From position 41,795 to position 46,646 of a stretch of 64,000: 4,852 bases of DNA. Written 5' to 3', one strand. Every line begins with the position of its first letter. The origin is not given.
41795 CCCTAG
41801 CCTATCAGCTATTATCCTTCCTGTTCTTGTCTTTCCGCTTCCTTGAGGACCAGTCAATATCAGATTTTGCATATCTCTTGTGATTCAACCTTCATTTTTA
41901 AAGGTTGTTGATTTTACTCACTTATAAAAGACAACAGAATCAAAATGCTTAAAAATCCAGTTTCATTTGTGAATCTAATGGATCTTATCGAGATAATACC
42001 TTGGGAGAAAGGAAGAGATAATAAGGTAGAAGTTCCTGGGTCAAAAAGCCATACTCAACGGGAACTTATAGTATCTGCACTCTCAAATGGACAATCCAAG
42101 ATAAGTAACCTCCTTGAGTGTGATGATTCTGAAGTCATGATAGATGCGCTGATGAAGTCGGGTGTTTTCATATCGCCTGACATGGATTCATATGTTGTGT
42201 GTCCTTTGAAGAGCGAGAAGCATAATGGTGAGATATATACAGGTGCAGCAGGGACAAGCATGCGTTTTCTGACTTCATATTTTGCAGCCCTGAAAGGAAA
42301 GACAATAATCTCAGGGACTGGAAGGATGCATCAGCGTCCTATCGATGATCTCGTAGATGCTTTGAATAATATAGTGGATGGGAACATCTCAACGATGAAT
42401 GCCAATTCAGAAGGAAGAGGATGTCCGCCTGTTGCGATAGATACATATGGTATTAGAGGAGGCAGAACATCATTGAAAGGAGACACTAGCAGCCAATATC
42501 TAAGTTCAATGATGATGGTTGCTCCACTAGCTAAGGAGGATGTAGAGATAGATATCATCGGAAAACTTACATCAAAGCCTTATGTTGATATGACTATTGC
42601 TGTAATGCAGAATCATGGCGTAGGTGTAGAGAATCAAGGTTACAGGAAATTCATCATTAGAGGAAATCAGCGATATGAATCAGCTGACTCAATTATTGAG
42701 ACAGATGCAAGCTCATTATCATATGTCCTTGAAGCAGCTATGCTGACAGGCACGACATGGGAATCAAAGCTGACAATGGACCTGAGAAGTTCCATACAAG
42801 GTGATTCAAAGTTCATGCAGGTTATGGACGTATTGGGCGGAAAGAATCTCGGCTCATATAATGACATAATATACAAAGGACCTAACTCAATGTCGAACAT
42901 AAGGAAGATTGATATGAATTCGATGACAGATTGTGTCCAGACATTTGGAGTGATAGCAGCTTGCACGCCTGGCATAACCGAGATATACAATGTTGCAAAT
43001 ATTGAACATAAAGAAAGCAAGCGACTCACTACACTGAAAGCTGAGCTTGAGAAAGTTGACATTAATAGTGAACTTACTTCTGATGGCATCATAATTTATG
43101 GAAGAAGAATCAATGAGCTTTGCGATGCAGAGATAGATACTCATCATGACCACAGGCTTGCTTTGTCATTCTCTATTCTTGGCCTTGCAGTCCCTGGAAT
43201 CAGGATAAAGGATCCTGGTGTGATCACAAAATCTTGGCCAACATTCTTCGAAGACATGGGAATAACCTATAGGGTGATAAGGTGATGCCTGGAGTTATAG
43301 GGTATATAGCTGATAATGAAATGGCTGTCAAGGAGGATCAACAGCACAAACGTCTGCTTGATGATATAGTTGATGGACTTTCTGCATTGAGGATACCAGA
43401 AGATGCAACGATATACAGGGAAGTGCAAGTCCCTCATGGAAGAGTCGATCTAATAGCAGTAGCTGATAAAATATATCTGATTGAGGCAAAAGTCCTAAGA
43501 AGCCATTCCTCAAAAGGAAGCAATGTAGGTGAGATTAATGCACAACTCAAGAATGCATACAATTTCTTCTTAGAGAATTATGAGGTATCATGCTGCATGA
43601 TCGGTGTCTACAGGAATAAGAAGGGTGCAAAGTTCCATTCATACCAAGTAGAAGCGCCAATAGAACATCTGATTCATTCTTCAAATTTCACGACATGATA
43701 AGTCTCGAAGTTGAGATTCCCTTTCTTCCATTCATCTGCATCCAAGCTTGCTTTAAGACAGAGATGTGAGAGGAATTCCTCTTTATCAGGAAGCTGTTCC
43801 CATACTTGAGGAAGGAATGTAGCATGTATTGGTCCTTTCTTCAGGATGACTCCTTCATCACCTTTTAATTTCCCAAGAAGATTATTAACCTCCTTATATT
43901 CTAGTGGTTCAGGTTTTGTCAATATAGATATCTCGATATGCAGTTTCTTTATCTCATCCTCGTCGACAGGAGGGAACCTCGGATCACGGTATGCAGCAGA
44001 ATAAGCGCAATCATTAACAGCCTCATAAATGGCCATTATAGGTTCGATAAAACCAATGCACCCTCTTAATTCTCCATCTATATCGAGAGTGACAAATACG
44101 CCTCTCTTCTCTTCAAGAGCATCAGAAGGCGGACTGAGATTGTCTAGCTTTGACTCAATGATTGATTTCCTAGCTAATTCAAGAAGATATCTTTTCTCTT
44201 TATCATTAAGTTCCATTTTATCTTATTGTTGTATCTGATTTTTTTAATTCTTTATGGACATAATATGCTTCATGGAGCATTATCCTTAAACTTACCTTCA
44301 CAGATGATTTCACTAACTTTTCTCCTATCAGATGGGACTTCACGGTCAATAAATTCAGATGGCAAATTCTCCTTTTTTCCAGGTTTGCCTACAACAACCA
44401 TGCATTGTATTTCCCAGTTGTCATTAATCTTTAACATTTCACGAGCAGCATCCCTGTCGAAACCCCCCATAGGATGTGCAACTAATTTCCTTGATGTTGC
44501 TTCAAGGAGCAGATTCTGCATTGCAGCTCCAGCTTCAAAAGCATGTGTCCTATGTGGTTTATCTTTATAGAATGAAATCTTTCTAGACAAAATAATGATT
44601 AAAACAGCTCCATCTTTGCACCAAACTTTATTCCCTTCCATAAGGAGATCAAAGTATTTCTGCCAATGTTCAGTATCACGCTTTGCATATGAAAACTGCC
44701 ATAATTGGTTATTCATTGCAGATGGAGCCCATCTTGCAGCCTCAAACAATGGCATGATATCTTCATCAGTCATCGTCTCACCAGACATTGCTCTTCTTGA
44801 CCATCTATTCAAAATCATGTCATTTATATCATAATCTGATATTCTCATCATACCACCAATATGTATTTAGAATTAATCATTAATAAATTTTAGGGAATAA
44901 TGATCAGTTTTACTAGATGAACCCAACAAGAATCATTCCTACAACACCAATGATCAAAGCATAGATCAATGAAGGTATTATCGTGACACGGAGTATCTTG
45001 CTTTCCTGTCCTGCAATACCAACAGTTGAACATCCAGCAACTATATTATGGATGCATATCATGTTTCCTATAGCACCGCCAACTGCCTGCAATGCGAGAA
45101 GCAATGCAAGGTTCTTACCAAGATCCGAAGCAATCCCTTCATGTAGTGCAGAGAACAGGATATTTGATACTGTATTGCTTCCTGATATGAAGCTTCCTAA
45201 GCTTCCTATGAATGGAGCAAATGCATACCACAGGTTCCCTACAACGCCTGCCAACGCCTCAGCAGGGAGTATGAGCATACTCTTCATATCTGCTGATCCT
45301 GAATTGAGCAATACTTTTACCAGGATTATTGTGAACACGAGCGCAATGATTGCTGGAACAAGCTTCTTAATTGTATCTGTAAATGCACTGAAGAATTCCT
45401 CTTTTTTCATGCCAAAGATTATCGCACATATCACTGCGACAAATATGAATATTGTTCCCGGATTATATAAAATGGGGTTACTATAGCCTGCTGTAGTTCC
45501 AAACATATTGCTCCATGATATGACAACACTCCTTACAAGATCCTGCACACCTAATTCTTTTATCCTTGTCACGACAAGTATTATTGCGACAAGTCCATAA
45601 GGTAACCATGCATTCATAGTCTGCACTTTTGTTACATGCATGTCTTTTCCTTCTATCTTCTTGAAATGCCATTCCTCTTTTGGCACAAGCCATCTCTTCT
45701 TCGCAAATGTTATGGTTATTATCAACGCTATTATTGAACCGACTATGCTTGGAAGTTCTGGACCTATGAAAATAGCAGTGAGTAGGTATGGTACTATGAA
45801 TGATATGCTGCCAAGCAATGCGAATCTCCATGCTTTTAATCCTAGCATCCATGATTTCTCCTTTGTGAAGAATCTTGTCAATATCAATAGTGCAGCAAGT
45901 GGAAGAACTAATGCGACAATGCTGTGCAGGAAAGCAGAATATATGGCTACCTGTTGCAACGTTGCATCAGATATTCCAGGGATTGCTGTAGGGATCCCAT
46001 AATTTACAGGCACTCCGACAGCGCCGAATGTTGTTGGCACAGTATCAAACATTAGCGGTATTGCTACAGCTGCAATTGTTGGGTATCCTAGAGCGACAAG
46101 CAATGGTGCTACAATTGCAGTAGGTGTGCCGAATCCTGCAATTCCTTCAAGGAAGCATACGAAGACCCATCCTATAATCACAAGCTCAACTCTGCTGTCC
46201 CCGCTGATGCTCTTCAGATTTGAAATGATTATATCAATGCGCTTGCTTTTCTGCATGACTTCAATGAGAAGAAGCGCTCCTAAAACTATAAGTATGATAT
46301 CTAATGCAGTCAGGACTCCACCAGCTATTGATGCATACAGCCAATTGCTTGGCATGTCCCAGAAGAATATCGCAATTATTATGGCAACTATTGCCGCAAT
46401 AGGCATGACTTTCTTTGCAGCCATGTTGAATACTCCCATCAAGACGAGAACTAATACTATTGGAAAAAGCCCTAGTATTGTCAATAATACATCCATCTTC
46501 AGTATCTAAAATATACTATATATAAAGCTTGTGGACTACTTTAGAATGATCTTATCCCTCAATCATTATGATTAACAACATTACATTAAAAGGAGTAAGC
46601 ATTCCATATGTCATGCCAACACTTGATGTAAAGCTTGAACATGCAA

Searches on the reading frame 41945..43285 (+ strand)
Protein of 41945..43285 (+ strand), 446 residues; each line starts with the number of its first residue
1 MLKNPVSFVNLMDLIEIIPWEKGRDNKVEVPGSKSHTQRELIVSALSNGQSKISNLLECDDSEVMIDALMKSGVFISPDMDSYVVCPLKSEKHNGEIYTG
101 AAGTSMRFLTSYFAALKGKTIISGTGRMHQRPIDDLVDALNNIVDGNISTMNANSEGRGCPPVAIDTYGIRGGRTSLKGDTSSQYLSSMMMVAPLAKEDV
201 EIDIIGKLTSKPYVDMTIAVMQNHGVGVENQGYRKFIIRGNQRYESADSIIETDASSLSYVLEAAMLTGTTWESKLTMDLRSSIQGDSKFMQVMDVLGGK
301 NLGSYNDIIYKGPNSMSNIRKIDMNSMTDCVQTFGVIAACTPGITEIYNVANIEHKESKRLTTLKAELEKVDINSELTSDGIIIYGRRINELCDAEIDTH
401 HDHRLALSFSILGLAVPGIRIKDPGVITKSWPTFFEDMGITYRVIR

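Call 45: search_protein_families(library=pfam, proteins=[window:41945-43285:+])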
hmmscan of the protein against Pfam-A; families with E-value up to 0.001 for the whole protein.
window:41945-43285:+ (446 aa): 1 family
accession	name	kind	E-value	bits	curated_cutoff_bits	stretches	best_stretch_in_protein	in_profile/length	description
PF00275.25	EPSP_synthase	-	8.6e-84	282.1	22.8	1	27-438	10-417/417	EPSP synthase (3-phosphoshikimate 1-carboxyvinyltransferase)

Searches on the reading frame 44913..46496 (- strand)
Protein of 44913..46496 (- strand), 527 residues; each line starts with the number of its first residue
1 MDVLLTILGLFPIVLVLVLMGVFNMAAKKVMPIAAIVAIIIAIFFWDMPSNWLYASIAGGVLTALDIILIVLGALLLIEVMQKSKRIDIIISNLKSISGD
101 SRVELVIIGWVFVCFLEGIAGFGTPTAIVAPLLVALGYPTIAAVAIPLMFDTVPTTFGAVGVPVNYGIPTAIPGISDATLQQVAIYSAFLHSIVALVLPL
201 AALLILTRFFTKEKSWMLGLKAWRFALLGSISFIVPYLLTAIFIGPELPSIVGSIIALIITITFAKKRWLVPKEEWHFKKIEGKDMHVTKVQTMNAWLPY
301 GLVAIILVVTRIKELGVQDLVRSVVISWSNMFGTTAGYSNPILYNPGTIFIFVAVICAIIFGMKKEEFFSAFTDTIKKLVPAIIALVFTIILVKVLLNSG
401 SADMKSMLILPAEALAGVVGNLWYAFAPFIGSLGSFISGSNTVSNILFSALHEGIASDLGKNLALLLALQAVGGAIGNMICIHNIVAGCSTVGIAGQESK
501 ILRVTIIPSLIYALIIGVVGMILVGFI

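Call 45: search_protein_families(library=pfam, proteins=[window:44913-46496:-])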
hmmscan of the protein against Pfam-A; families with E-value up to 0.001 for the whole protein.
window:44913-46496:- (527 aa): 1 family
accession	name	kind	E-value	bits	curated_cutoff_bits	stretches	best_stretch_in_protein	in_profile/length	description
PF02652.20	Lactate_perm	-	1.9e-117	393.7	27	1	6-522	3-521/522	L-lactate permease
